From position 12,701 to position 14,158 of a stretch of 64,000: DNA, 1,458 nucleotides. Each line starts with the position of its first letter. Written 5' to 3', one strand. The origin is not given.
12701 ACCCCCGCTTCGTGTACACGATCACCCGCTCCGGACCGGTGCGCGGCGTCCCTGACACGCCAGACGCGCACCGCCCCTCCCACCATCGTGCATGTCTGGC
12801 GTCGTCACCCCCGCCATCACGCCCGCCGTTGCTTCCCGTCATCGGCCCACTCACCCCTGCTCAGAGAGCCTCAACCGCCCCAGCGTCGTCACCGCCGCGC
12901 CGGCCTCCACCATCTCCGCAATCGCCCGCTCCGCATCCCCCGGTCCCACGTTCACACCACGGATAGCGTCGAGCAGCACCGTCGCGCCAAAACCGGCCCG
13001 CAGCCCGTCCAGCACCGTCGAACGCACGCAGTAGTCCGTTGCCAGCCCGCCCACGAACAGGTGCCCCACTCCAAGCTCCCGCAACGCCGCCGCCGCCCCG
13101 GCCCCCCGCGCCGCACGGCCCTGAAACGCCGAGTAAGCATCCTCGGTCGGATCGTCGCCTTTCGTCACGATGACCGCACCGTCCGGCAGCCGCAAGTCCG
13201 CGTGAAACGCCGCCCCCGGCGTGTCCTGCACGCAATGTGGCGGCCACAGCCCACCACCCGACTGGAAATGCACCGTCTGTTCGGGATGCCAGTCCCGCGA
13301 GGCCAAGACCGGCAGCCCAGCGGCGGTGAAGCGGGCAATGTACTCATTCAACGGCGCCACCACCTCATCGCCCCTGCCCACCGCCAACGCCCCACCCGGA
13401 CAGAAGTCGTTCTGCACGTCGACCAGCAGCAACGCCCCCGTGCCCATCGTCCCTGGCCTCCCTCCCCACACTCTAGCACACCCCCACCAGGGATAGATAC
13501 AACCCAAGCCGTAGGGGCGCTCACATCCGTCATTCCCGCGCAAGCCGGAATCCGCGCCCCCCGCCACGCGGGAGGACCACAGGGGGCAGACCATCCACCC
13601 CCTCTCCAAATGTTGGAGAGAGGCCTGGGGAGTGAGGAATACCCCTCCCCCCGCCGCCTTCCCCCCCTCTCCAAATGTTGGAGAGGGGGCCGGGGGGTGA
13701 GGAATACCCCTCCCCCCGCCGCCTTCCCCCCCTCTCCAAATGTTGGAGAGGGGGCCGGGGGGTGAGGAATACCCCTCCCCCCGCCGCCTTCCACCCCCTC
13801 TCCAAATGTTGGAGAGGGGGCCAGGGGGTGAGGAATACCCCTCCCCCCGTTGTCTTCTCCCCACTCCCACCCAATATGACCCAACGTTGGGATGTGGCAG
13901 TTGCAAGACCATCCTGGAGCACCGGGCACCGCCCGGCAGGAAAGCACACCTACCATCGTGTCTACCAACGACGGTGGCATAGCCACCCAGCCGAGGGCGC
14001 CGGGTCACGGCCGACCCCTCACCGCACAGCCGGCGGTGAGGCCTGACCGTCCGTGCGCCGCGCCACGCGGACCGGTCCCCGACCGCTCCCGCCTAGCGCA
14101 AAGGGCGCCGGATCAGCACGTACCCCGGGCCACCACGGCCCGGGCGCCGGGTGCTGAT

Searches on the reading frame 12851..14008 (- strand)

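Call 25: search_protein_families(library=pfam, proteins=[window:12851-14008:-], max_evalue=0.00001)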
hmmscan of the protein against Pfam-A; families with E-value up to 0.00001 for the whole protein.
window:12851-14008:- (385 aa): 1 family
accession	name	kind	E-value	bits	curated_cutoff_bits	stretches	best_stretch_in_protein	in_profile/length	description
PF00857.26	Isochorismatase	-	1.2e-27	97.6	27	1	192-375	2-172/175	Isochorismatase domain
